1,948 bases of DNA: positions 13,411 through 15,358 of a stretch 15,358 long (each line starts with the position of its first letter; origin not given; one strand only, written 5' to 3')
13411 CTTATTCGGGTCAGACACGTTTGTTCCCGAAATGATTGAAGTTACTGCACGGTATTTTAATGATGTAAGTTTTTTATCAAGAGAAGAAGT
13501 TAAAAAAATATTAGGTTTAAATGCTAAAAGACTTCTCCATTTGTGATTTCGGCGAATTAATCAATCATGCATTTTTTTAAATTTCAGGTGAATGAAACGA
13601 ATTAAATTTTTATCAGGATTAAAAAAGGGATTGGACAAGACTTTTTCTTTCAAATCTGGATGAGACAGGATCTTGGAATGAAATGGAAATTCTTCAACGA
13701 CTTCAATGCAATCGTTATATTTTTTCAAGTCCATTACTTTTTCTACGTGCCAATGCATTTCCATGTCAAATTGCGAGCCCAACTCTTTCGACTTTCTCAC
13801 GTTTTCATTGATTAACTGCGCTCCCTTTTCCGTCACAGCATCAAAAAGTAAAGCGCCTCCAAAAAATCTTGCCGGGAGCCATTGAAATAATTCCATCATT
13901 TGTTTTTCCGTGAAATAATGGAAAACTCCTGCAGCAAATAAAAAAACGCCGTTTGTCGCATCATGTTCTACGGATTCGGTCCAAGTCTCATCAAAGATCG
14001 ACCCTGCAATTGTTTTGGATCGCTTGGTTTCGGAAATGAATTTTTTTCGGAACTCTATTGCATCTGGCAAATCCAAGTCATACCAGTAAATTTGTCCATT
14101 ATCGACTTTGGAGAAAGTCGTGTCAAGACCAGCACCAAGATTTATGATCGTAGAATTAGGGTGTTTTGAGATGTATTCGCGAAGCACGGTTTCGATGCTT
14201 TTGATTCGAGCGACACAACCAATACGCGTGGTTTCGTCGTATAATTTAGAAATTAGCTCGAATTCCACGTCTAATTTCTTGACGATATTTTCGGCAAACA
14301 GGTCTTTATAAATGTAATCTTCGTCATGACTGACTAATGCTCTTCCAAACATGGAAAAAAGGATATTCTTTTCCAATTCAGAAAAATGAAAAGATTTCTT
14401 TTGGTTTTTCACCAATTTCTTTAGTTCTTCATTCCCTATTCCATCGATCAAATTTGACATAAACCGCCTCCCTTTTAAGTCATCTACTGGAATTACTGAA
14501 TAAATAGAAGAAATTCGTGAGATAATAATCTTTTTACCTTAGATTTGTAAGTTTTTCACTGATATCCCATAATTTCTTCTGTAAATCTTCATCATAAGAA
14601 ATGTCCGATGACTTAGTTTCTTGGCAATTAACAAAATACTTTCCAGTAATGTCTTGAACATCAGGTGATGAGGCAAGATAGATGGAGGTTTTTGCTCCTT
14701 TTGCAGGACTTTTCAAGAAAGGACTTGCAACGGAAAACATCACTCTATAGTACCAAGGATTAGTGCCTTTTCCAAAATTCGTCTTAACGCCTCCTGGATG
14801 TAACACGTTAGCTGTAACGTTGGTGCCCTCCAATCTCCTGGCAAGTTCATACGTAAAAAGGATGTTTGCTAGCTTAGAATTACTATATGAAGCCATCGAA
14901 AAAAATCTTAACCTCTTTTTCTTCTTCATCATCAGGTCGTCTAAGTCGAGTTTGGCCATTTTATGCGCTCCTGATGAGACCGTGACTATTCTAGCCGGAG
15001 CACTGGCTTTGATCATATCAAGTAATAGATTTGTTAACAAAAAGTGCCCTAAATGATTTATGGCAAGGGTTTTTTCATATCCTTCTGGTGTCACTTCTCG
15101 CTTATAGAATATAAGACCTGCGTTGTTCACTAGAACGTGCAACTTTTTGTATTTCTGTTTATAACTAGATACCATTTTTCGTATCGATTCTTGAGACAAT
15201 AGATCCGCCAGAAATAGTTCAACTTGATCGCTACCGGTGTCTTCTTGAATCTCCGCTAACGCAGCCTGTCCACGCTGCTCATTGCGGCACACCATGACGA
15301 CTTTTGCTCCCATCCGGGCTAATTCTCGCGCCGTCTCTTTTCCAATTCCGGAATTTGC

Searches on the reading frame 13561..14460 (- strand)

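Call 6: search_protein_families(library=ncbifam, proteins=[window:13561-14460:-], max_evalue=0.01)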
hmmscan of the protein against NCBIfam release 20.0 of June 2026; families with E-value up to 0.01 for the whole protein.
window:13561-14460:- (299 aa): 1 family
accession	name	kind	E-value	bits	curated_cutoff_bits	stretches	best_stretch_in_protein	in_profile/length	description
TIGR00027.1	mthyl_TIGR00027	subfamily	5.5e-10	39.1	93.55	1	38-238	9-227/259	SAM-dependent methyltransferase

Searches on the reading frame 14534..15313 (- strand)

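Call 6: search_protein_families(library=ncbifam, proteins=[window:14534-15313:-], max_evalue=0.01)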
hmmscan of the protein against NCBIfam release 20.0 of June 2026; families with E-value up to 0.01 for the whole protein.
window:14534-15313:- (259 aa): 184 families (the best 25 are shown)
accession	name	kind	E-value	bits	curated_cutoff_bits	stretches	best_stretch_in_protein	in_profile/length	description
NF004846.0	PRK06197.1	subfamily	6.6e-61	206.2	268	1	2-258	40-302/306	oxidoreductase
NF004845.0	PRK06196.1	subfamily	1.5e-45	155.9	414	1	2-256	53-313/320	oxidoreductase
NF004513.0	PRK05854.1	subfamily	1.1e-38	133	282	1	2-257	39-308/314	SDR family oxidoreductase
TIGR01289.1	LPOR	equivalog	7.5e-25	88.1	331.35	1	4-258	30-314/315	protochlorophyllide reductase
NF005559.1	PRK07231.1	subfamily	1.8e-19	70.2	215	1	2-215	28-230/249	glucose 1-dehydrogenase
NF009466.0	PRK12826.1-2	subfamily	3.8e-19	69.1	222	2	5-119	29-146/248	3-oxoacyl-ACP reductase FabG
NF009468.0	PRK12826.1-4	equivalog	2e-18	67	318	1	2-114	31-143/256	SDR family oxidoreductase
NF009464.0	PRK12824.1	subfamily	3e-16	59.9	269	1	4-181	28-190/245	3-oxoacyl-ACP reductase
NF004198.0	PRK05653.1-3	equivalog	3e-16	59.6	296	1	2-216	31-230/248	3-oxoacyl-ACP reductase FabG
NF006070.0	PRK08213.1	subfamily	3.2e-16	59.6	279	1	1-225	35-248/259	gluconate 5-dehydrogenase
NF053702.1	TrHdxCHCADhChcB1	equivalog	4.1e-16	59.1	400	1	2-183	28-195/250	trans-4-hydroxycyclohexanecarboxylate dehydrogenase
TIGR04316.1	dhbA_paeA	equivalog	1.7e-15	57.3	300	1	2-180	22-184/250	2,3-dihydro-2,3-dihydroxybenzoate dehydrogenase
NF005372.1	PRK06914.1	subfamily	3.2e-15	56.1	320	1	4-179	28-188/279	SDR family oxidoreductase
NF006074.0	PRK08220.1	equivalog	4.2e-15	56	312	1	21-180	39-184/251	2,3-dihydro-2,3-dihydroxybenzoate dehydrogenase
NF005309.0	PRK06841.1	subfamily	5.7e-15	55.5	286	1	2-184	39-202/255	GolD/DthD family dehydrogenase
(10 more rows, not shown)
